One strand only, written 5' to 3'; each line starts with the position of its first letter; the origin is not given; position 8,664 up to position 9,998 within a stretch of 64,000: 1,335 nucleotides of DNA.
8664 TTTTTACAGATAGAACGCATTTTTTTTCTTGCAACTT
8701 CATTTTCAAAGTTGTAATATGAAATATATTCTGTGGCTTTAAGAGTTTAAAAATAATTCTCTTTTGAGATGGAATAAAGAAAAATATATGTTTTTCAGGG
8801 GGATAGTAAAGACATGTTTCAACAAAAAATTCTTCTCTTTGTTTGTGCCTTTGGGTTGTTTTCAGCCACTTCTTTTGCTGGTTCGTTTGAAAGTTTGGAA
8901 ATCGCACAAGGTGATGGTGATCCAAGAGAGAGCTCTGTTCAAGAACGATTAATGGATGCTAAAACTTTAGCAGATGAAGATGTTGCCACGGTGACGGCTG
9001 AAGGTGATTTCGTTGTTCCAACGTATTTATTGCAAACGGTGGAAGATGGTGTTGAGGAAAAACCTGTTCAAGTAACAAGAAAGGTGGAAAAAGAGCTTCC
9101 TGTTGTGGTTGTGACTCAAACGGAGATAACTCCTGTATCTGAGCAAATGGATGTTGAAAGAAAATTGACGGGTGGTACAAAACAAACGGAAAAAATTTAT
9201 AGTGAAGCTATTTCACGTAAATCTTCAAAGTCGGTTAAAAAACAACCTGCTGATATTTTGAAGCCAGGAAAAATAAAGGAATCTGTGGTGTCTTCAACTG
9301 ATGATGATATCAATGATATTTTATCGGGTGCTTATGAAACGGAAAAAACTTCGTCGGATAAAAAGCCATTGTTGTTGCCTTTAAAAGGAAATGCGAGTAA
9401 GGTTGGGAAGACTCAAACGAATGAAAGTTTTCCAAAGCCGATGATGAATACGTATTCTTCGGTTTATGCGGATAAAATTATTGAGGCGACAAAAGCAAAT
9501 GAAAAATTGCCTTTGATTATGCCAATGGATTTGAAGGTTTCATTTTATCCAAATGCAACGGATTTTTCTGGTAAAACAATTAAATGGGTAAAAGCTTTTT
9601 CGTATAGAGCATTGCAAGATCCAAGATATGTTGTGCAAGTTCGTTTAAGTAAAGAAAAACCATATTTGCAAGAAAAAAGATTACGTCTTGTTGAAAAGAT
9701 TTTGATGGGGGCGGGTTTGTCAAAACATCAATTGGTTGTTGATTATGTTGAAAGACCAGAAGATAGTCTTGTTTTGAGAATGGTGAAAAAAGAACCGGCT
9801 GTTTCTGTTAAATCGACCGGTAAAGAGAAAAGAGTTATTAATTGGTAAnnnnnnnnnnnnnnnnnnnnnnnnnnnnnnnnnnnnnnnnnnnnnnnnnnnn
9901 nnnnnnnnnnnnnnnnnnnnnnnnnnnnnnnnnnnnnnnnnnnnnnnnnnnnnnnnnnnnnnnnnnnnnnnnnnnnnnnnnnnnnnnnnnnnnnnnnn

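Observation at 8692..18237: Chromosomal type IVb (R64 Pil-like) secretin-ATPase-platform cluster with no pilin, prepilin peptidase or conjugation genes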

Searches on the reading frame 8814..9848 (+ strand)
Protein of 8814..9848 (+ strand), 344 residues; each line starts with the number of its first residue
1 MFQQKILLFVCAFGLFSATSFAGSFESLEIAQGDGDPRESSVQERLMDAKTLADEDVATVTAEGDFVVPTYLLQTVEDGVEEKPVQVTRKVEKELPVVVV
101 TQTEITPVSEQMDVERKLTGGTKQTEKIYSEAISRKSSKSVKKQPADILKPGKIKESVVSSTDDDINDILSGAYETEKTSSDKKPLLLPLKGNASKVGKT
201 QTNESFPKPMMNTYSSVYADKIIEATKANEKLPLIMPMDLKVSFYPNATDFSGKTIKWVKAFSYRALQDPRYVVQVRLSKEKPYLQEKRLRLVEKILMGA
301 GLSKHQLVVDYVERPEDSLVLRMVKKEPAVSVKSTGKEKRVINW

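Call 3: search_protein_families(library=pfam, proteins=[window:8814-9848:+], max_evalue=0.01)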
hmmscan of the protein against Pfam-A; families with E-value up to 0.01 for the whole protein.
window:8814-9848:+ (344 aa): 0 families

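Call 4: search_protein_families(library=ncbifam, proteins=[window:8814-9848:+], max_evalue=0.01)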
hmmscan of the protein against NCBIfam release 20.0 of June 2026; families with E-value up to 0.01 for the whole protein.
window:8814-9848:+ (344 aa): 0 families

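Call 23: search_protein_families(library=pfam, proteins=[window:8814-9848:+], max_evalue=1)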
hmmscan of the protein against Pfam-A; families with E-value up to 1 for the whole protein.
window:8814-9848:+ (344 aa): 3 families
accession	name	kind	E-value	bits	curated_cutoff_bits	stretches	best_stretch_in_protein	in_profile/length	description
PF22656.2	At5g48480-like_N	-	0.093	12.9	27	0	85-106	29-50/59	Glyoxalase At5g48480-like, N-terminal domain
PF03319.19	EutN_CcmL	-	0.098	13.6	25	1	275-323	9-58/83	Ethanolamine utilisation protein EutN/carboxysome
PF05340.17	DUF740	-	0.6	9.2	21.2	1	96-150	362-422/624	Protein of unknown function (DUF740)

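Call 39: search_solved_structures(query=A1, max_evalue=1, show_alignments=2)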
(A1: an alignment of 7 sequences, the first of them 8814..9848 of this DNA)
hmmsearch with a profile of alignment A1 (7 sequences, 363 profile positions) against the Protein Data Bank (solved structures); distinct sequences matched with E-value up to 1: 1.
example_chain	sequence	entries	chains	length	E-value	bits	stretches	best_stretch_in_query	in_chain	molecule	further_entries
6u8t_A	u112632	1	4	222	0.41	13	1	123-221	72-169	PfhB2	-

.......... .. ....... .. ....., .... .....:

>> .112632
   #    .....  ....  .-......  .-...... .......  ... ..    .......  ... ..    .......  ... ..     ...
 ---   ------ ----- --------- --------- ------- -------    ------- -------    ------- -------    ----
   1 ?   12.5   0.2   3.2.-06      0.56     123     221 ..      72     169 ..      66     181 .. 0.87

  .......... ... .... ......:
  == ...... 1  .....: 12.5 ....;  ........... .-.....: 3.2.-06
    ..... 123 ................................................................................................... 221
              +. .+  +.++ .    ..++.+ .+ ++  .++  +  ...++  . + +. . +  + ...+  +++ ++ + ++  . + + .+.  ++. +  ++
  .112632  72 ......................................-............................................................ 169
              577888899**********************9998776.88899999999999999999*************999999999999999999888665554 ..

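Call 46: find_homologous_proteins(query=window:8814-9848:+, max_evalue=0.001)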
Query window:8814-9848:+ (344 aa): 98 proteins with E <= 0.001 among 2650 candidates.
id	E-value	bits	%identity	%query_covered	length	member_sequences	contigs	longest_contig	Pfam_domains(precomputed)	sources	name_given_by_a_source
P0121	2.3e-193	660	91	100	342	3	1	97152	-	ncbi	-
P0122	4.6e-183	626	86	100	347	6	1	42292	-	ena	-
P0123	2.4e-173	594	81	100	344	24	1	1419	-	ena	-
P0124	3.7e-158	544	74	100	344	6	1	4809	-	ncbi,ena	-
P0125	1.8e-148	512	70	100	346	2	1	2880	-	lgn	-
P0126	1.9e-146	506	70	100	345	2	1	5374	-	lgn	-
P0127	4.0e-138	479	67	100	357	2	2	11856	-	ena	-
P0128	2.8e-133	463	63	100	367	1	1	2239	-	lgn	-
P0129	3.6e-110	387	82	66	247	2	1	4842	-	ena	-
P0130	8.0e-110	386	55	100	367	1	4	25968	-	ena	-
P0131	1.7e-106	375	51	100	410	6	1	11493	-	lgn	-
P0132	1.3e-104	368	54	100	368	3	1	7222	-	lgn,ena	-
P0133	1.9e-104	368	51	100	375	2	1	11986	-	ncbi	-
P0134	2.6e-104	367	51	100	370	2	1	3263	-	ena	-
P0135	2.1e-103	364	51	100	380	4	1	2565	-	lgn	-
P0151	9.1e-66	241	42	92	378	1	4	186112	-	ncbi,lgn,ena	-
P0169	1.9e-53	200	40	79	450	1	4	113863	-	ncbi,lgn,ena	-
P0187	3.2e-43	167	46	40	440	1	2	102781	-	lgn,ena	-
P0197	6.4e-42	163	45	46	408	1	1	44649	-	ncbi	-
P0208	4.0e-39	153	35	98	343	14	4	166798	-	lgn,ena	-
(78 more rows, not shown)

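Call 47: find_encoding_contigs(protein=P0151, flank=10000, max_places=1)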
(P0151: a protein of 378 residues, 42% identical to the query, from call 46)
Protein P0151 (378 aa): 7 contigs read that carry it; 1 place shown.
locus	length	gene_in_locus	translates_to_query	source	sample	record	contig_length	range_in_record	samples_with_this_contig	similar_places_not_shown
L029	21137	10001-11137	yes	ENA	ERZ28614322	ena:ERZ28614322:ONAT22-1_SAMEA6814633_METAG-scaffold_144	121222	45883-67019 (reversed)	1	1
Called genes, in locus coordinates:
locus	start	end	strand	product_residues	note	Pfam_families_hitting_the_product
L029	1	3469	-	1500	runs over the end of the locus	PF03797:Autotransporter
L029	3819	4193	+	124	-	PF14020:DUF4236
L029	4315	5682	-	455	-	PF00587:tRNA-synt_2b, PF03129:HGTP_anticodon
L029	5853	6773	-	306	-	PF00483:NTP_transferase, PF12804:NTP_transf_3 (faint)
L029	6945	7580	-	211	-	PF02578:Cu-oxidase_4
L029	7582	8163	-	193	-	PF09835:DUF2062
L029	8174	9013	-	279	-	PF01790:LGT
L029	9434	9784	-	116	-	PF04956:TrbC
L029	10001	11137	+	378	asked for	-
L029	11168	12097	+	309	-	PF10671:TcpQ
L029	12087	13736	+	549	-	PF00263:Secretin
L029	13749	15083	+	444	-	PF06864:PAP_PilO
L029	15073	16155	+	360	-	-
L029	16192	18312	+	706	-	PF00437:T2SSE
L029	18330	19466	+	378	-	PF00482:T2SSF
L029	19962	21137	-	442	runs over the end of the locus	PF01134:GIDA, PF01266:DAO (weak), PF13450:NAD_binding_8 (weak)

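Call 48: find_encoding_contigs(protein=P0208, flank=10000, max_places=1)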
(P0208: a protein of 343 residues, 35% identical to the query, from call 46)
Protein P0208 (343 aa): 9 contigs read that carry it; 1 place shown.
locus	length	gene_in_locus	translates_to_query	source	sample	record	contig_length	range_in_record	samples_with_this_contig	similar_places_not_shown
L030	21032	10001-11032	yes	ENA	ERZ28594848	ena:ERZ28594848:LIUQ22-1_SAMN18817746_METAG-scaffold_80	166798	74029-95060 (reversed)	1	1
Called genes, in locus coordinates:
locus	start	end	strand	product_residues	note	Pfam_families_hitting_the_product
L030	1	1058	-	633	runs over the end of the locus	PF13519:VWA_2 (weak), PF13181:TPR_8 (faint), PF13432:TPR_16 (weak), PF00515:TPR_1, PF07719:TPR_2 (weak)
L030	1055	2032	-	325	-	PF00092:VWA, PF06707:DUF1194 (faint), PF13519:VWA_2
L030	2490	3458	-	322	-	PF01073:3Beta_HSD, PF01370:Epimerase, PF02719:Polysacc_synt_2, PF04321:RmlD_sub_bind, PF05368:NmrA, PF13460:NAD_binding_10, PF16363:GDP_Man_Dehyd, PF07993:NAD_binding_4 (weak)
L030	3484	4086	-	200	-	PF00081:Sod_Fe_N, PF02777:Sod_Fe_C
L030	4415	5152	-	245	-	PF08378:NERD, PF01396:Zn_ribbon_Top1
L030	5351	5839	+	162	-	-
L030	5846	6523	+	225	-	PF00072:Response_reg, PF00486:Trans_reg_C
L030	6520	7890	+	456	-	PF00512:HisKA, PF02518:HATPase_c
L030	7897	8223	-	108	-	-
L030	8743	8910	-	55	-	-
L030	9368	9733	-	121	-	PF04956:TrbC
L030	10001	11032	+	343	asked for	-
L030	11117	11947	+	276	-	PF10671:TcpQ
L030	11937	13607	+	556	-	PF00263:Secretin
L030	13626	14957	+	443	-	PF06864:PAP_PilO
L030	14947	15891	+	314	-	-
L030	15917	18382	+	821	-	PF00437:T2SSE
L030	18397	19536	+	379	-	PF00482:T2SSF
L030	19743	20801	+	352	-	PF00069:Pkinase (faint), PF01633:Choline_kinase (weak), PF01636:APH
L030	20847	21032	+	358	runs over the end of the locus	PF00069:Pkinase (faint), PF01636:APH, PF07714:PK_Tyr_Ser-Thr, PF01163:RIO1 (faint), PF03109:ABC1 (faint), PF01633:Choline_kinase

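Call 49: find_encoding_contigs(protein=P0169, flank=10000, max_places=1)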
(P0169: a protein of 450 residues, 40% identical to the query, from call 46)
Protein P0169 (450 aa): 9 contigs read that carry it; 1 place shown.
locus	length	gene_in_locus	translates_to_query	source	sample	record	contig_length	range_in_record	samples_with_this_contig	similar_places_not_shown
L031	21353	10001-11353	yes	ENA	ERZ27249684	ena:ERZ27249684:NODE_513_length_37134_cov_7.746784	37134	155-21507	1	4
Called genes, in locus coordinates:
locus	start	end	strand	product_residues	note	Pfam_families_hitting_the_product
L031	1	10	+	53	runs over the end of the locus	?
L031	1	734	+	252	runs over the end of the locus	PF06306:CgtA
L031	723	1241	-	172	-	PF01451:LMWPc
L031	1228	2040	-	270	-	PF00248:Aldo_ket_red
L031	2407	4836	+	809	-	PF00133:tRNA-synt_1, PF09334:tRNA-synt_1g, PF13603:tRNA-synt_1_2, PF00133:tRNA-synt_1, PF08264:Anticodon_1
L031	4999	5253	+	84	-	PF12637:TSCPD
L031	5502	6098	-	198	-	PF13302:Acetyltransf_3 (weak)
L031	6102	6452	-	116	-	-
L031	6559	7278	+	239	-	PF02384:N6_Mtase, PF06325:PrmA (weak), PF05175:MTS, PF13847:Methyltransf_31 (weak), PF13649:Methyltransf_25 (weak)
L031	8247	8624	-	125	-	PF00293:NUDIX (weak)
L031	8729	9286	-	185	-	PF02525:Flavodoxin_2, PF03358:FMN_red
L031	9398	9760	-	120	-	PF04956:TrbC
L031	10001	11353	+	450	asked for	-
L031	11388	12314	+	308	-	PF10671:TcpQ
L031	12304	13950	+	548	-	PF00263:Secretin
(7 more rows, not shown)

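Call 59: find_encoding_contigs(protein=P0187, flank=10000, max_places=1)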
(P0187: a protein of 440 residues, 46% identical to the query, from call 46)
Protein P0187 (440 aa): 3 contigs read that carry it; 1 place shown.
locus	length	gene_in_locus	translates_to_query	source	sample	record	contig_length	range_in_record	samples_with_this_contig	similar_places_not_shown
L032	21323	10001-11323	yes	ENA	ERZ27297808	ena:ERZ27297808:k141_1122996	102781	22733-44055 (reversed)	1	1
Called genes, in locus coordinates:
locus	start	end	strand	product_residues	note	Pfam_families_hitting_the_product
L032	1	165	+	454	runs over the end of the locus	PF01225:Mur_ligase, PF08245:Mur_ligase_M, PF02875:Mur_ligase_C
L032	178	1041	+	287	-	PF02016:Peptidase_S66, PF17676:Peptidase_S66C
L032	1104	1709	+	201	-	-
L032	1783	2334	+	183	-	-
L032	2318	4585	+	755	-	PF01136:Peptidase_U32, PF12392:DUF3656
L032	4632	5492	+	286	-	PF05359:DUF748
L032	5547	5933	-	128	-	-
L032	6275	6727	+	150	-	-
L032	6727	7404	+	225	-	PF00072:Response_reg, PF00486:Trans_reg_C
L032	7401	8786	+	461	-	PF00512:HisKA, PF02518:HATPase_c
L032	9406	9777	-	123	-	PF04956:TrbC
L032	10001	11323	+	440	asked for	-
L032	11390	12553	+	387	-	PF10671:TcpQ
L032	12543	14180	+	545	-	PF00263:Secretin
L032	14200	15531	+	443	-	PF06864:PAP_PilO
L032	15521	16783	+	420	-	-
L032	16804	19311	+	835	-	PF00437:T2SSE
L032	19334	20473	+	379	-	PF00482:T2SSF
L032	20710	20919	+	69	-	-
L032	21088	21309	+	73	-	PF01176:eIF-1a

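Call 60: find_encoding_contigs(protein=P0197, flank=10000, max_places=1)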
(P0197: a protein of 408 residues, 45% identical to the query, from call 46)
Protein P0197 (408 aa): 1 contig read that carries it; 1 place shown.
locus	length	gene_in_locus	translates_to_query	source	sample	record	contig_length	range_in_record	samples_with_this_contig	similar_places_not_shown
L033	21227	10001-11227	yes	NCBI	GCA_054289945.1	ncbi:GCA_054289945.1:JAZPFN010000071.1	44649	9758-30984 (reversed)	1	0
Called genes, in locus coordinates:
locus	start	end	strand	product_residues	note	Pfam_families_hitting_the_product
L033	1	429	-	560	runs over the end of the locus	-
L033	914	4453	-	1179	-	PF01855:POR_N, PF17147:PFOR_II, PF01558:POR, PF10371:EKR, PF12838:Fer4_7, PF13183:Fer4_8, PF13237:Fer4_10, PF13484:Fer4_16, +6 more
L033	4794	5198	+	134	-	-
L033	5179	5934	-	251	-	-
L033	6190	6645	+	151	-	-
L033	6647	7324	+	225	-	PF00072:Response_reg, PF00486:Trans_reg_C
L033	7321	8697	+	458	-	PF00512:HisKA, PF02518:HATPase_c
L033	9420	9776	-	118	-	PF04956:TrbC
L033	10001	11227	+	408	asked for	-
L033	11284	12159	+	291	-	PF10671:TcpQ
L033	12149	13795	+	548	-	PF00263:Secretin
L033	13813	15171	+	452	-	PF06864:PAP_PilO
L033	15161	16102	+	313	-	-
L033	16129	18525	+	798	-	PF00437:T2SSE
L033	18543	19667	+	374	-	PF00482:T2SSF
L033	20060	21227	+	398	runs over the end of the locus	-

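Call 64: predict_structure(alignment_id=A3)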
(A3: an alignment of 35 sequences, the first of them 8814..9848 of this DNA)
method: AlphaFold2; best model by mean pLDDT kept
length: 344 residues; sequences in the alignment: 35
mean_pLDDT: 67.6   pTM: 0.40
mean pLDDT of the five models: 67.6, 65.2, 65.0, 63.1, 62.0
residues with pLDDT >= 90: 80; 70-90: 88; 50-70: 68; < 50: 108
segments of 3 or more residues with pLDDT < 50: 27-36, 56-61, 68-104, 140-161, 172-184, 189-191, 193-203
pLDDT, mean of each block of 10 residues (from residue 1): 84 84 53 48 69 51 49 40 41 43 58 83 84 69 35 36 58 43 49 47 56 80 87 81 90 92 89 94 94 94 92 93 85 55 49
secondary structure, 60 per line:
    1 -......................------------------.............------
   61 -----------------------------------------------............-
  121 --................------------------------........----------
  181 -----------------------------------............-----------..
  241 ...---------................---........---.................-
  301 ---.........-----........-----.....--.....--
elements in order: H2-23 H42-54 H108-119 H123-138 H163-170 H216-227 E239-243 H253-268 E272-279 H283-299 E307-312 E318-325 E331-335 E338-342
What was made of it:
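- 8814..9848 (+): P1: a secreted protein with a disordered N-terminal half and a C-terminal OmpA-C/Pal/MotB-like domain. A clade-specific machine component. AF2 C-terminal domain at pLDDT about 90 (call 64).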

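Call 68: fold_search(model_id=the predicted structure, library=pdb)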
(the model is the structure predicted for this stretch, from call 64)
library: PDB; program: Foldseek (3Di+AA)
matches with E <= 10: 774; with E <= 0.001: 27
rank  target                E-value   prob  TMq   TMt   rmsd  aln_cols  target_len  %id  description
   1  9a2n_MODEL_1_A        3.2e-06  1.00  0.21  0.40  22.0       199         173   16  Model of E. coli Pal by in-cell photo-crosslinking MS and deep learning (released 2023-02-24)
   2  3s0w_A                1.9e-04  1.00  0.22  0.45   3.4       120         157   13  The crystal structure of the periplasmic domain of Helicobacter pylori MotB (residues 78-256). (released 2012-03-14)
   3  3s0y_A                2.1e-04  1.00  0.22  0.37  12.7       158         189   11  The crystal structure of the periplasmic domain of MotB (residues 64-256). (released 2012-03-14)
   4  3khn_B                2.4e-04  1.00  0.23  0.46   3.2       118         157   11  Crystal structure of putative MotB like protein DVU_2228 from Desulfovibrio vulgaris. (released 2009-12-01)
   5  3s0h_C                2.4e-04  1.00  0.22  0.40   4.0       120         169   15  The crystal structure of the periplasmic domain of Helicobacter pylori MotB (residues 90-256). (released 2012-03-14)
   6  3s0h_A                2.6e-04  1.00  0.22  0.43   3.5       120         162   14  The crystal structure of the periplasmic domain of Helicobacter pylori MotB (residues 90-256). (released 2012-03-14)
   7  3s0h_B                2.9e-04  1.00  0.22  0.44   3.4       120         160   14  The crystal structure of the periplasmic domain of Helicobacter pylori MotB (residues 90-256). (released 2012-03-14)
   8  3s02_A                2.9e-04  1.00  0.22  0.47   3.6       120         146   16  The crystal structure of the periplasmic domain of Helicobacter pylori MotB (residues 103-256) (released 2012-03-14)
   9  6u83                  3.1e-04  1.00  0.22  0.45   6.5       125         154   14  OmpA-like domain of FopA1 from Francisella tularensis subsp. tularensis SCHU S4 (released 2019-09-18)
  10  3s06_B                3.3e-04  1.00  0.22  0.47   3.5       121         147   15  The crystal structure of the periplasmic domain of Helicobacter pylori MotB (residues 97-256, P3121). (released 2012-03-14)
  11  4g4v                  3.5e-04  1.00  0.22  0.61   3.0       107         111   15  Crystal structure of peptidoglycan-associated lipoprotein from Acinetobacter baumannii (released 2013-07-24)
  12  4g4w                  3.7e-04  1.00  0.22  0.65   3.4       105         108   14  Crystal structure of peptidoglycan-associated lipoprotein from Acinetobacter baumannii (released 2013-07-24)
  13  5u1h_C                3.7e-04  1.00  0.23  0.57   3.6       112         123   16  Crystal structure of the C-terminal peptidoglycan binding domain of OprF (PA1777) from Pseudomonas aeruginosa (released 2017-01-11)
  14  4r40_B                3.7e-04  1.00  0.22  0.55   8.0       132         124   17  Crystal Structure of TolB/Pal complex from Yersinia pestis. (released 2014-09-03)
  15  6jfw_A                4.2e-04  1.00  0.22  0.50   6.8       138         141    9  Crystal structure of PA0833 periplasmic domain from Pseudomonas aeruginosa reveals an unexpected enlarged peptidoglyca (released 2019-03-20)
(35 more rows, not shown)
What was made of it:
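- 8814..9848 (+): Foldseek hits to Pal, MotB and OmpA-like domains at E 3e-6 to 1e-3 (call 68).
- Checked: P1 has an OmpA-C/Pal/MotB-like C-terminal domain (calls 64, 68).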

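Call 88: search_protein_families(library=pfam, proteins=[L033:20060-21226:+], max_evalue=0.01)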
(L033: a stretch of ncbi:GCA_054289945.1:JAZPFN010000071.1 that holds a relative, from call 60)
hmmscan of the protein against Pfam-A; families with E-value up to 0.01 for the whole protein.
L033:20060-21226:+ (389 aa): 1 family
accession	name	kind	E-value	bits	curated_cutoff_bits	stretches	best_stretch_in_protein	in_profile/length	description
PF23416.1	DUF7107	-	0.00096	19.9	24.6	1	147-171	23-47/48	Domain of unknown function (DUF7107)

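Call 96: search_protein_families(library=ncbifam, proteins=[L030:9368-9733:-], max_evalue=0.001)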
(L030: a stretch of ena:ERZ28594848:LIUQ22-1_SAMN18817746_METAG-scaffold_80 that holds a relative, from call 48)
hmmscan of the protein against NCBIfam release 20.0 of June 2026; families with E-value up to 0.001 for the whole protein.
L030:9368-9733:- (121 aa): 0 families
